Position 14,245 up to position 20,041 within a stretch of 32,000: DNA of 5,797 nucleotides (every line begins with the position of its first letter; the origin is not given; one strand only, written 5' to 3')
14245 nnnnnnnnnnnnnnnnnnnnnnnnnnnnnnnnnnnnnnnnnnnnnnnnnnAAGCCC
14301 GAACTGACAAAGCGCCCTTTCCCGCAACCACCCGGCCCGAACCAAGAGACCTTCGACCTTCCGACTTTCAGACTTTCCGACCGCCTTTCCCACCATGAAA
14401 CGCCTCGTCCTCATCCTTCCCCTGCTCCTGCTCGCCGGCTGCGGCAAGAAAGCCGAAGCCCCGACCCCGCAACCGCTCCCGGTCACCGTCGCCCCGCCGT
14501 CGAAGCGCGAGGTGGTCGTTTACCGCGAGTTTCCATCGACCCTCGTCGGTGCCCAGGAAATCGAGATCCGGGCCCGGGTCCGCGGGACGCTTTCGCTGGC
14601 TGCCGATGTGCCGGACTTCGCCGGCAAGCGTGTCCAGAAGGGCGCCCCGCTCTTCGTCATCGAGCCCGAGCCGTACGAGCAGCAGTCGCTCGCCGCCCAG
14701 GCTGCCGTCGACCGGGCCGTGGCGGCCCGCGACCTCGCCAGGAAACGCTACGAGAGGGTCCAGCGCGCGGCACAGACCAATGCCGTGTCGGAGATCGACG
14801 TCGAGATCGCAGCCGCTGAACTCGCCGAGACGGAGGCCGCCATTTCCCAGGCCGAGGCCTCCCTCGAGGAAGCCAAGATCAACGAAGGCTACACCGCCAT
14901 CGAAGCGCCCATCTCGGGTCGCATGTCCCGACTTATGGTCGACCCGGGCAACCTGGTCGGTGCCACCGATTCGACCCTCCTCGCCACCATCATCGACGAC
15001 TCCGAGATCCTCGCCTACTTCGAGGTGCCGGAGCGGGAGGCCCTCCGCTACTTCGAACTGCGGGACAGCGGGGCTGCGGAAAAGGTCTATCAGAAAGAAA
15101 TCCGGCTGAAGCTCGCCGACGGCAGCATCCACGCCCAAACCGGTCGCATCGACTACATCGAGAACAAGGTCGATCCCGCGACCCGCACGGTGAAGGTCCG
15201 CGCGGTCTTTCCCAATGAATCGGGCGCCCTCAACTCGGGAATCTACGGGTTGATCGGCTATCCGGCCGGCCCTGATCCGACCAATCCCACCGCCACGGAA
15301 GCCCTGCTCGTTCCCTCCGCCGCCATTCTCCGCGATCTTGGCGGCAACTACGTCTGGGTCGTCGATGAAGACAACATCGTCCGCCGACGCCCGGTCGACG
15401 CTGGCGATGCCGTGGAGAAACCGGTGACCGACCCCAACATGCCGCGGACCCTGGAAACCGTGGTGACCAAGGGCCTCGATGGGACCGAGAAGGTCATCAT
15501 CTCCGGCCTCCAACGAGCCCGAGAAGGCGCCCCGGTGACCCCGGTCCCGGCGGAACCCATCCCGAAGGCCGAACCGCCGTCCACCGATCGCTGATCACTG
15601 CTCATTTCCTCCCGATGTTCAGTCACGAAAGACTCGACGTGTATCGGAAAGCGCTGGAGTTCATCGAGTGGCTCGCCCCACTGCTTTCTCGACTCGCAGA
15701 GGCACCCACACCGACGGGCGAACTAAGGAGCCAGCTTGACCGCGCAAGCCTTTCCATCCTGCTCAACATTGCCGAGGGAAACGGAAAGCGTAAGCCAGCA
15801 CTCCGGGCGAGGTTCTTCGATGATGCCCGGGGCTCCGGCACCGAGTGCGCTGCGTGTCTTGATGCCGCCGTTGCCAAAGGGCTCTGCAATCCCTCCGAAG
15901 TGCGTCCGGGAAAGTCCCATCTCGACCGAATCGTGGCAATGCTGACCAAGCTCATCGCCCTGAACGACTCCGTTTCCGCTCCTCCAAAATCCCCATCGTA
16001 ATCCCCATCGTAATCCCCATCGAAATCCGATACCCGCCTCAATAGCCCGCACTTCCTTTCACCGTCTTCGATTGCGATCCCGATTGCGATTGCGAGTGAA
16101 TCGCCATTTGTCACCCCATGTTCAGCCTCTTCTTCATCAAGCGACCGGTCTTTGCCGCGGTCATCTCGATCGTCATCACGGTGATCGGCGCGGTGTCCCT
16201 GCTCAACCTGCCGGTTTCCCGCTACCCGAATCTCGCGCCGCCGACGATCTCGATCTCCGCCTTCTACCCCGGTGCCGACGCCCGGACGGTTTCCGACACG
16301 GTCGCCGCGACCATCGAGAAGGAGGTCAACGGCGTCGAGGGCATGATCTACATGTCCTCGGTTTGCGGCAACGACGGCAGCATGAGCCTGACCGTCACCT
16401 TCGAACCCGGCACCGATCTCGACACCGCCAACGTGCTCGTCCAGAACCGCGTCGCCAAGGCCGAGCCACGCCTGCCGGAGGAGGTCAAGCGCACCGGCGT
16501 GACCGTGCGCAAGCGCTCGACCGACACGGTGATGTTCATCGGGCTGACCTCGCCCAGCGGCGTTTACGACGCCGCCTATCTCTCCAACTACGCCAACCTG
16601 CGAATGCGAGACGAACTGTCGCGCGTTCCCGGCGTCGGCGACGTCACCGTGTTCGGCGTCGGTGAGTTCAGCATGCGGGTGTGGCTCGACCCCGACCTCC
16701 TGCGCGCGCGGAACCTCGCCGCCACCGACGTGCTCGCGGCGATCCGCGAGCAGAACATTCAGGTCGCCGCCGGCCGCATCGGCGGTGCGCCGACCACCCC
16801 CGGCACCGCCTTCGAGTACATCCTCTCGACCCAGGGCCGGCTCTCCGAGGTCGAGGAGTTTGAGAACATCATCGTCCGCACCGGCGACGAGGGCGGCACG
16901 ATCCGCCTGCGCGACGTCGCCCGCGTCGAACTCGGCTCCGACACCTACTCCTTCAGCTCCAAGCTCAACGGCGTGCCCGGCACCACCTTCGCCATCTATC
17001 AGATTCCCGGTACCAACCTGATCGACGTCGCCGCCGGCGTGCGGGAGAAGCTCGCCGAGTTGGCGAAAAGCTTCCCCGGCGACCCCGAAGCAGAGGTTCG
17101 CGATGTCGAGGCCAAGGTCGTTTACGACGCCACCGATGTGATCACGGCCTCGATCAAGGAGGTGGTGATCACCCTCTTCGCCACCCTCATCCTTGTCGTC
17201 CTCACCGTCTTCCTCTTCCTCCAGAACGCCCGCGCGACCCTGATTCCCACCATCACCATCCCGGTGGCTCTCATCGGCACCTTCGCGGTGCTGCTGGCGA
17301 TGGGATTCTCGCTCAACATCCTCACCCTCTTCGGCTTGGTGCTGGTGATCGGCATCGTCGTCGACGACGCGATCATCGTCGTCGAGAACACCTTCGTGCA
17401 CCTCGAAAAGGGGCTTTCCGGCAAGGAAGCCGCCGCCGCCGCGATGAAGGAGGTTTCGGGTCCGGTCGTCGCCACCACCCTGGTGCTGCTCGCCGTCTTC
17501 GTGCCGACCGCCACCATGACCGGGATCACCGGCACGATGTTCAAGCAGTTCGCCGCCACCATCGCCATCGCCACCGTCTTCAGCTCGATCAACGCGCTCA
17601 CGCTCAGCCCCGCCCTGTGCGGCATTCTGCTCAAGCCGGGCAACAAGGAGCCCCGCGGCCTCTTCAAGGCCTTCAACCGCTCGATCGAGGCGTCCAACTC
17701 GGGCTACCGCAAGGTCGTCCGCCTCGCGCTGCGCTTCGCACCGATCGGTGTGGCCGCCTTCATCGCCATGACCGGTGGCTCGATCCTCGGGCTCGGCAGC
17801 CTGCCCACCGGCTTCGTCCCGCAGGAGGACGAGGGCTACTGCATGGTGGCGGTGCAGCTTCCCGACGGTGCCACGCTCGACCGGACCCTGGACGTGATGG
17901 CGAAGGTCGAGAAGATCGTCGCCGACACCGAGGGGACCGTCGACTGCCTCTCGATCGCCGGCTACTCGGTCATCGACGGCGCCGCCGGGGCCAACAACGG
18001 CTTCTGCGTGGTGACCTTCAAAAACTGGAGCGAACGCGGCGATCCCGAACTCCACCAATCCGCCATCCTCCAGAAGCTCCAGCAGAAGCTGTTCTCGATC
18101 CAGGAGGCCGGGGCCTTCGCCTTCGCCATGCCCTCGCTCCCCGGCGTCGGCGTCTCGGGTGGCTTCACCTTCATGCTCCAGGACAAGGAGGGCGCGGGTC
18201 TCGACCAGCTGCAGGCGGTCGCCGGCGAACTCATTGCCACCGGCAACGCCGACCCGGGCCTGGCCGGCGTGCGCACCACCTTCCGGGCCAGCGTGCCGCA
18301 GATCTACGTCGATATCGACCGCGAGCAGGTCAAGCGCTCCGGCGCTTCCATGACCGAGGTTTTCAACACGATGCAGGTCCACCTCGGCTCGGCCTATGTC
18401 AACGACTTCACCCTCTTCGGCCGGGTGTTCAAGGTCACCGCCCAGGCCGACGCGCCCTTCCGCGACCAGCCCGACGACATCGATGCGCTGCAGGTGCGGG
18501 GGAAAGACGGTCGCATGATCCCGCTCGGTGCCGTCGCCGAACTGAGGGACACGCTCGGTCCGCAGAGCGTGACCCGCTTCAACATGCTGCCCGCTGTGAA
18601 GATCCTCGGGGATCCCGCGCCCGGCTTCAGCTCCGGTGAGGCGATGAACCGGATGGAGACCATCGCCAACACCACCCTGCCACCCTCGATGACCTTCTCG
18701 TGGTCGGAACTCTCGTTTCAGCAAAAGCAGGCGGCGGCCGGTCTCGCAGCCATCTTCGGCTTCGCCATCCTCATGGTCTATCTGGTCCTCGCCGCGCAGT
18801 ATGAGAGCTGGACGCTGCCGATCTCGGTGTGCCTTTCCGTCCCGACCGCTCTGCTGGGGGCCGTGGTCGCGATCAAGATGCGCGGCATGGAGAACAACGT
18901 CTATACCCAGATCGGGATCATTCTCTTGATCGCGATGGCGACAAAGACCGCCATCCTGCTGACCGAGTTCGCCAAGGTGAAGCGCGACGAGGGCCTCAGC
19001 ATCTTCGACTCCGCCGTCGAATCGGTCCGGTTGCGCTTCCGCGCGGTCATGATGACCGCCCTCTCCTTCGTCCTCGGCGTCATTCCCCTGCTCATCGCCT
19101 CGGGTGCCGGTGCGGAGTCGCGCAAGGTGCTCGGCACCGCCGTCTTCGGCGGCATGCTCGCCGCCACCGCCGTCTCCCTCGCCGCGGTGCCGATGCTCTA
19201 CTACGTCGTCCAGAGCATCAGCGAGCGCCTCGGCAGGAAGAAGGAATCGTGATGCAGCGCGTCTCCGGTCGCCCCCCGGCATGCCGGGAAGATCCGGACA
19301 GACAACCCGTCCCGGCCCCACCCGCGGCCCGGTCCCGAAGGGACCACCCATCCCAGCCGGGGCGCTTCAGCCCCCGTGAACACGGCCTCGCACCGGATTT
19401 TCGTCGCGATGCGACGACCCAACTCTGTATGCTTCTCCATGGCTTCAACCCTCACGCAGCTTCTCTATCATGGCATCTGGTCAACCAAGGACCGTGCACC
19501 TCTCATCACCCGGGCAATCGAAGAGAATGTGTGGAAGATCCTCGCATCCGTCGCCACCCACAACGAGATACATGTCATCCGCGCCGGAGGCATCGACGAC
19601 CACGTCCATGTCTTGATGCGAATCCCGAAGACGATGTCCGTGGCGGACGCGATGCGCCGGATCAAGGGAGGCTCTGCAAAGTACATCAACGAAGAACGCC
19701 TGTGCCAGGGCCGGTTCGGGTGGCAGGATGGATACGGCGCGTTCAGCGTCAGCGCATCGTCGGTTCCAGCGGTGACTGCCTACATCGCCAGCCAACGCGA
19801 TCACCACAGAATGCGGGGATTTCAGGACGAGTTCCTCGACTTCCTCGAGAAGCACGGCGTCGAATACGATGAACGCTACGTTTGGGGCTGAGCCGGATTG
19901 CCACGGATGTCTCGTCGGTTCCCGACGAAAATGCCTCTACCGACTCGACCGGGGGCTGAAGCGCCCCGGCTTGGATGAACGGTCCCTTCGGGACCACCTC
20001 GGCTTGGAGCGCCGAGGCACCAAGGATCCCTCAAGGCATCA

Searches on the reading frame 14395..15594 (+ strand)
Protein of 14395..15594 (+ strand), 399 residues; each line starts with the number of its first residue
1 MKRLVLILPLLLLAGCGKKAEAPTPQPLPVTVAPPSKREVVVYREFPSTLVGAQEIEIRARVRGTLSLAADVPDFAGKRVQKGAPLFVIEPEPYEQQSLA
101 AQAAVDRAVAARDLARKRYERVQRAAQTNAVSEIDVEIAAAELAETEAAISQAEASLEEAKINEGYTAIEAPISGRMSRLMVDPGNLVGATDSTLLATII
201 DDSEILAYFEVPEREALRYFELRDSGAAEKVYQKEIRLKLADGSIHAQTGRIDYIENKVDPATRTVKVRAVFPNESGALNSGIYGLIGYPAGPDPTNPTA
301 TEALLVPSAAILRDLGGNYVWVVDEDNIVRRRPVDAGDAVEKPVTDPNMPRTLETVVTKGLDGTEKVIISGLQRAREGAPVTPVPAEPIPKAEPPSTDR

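Call 9: search_protein_families(library=pfam, proteins=[window:14395-15594:+], max_evalue=0.00001)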
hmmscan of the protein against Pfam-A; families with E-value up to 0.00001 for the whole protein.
window:14395-15594:+ (399 aa): 2 families
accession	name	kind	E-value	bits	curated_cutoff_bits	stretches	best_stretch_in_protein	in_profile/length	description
PF16576.10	HlyD_D23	-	2.3e-16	60.2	30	1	74-284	36-213/214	Barrel-sandwich domain of CusB or HlyD membrane-fusion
PF13437.12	HlyD_3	-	1.4e-11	45.5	22.2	1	169-276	2-100/106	HlyD family secretion protein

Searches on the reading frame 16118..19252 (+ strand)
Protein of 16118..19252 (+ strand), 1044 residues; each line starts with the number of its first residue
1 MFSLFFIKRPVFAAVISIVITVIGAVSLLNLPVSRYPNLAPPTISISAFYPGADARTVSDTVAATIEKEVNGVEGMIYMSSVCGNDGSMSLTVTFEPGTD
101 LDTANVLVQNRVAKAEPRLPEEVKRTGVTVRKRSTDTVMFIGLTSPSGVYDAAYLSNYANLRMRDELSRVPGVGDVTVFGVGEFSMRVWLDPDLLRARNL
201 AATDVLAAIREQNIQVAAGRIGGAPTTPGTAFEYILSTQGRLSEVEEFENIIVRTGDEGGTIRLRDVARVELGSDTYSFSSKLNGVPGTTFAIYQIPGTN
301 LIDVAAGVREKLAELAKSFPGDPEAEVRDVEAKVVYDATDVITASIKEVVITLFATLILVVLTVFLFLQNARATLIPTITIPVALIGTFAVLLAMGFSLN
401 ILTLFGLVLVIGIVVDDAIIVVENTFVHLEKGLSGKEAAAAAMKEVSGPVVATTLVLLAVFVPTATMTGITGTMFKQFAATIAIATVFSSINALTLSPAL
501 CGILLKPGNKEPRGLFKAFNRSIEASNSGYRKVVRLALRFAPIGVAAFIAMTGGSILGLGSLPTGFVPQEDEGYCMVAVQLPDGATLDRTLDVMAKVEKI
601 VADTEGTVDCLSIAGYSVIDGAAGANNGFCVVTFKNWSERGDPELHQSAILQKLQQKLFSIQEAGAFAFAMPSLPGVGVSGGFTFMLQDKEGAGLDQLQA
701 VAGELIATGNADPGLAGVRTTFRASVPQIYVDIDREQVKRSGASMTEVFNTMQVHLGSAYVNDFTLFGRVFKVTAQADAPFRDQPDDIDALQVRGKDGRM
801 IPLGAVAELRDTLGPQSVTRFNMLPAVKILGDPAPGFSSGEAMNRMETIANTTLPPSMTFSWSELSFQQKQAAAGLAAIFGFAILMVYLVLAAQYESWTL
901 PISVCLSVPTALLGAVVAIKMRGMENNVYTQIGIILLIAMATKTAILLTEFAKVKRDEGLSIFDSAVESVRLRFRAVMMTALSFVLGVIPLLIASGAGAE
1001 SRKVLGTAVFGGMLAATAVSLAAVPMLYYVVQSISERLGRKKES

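Call 9: search_protein_families(library=pfam, proteins=[window:16118-19252:+], max_evalue=0.00001)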
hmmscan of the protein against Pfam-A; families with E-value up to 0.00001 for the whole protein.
window:16118-19252:+ (1044 aa): 2 families
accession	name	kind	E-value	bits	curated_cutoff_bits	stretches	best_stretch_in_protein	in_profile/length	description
PF00873.25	ACR_tran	-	0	1080.8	28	1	3-1031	2-1020/1021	AcrB/AcrD/AcrF family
PF03176.21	MMPL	-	8.5e-12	45.1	20.5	1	339-507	135-305/333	MMPL family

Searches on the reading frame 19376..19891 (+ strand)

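Call 9: search_protein_families(library=pfam, proteins=[window:19376-19891:+], max_evalue=0.00001)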
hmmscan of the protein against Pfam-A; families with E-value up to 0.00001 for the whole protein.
window:19376-19891:+ (171 aa): 1 family
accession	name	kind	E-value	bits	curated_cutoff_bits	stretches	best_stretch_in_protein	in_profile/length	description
PF01797.21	Y1_Tnp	-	1.3e-26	93.6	23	1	27-140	3-121/121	Transposase IS200 like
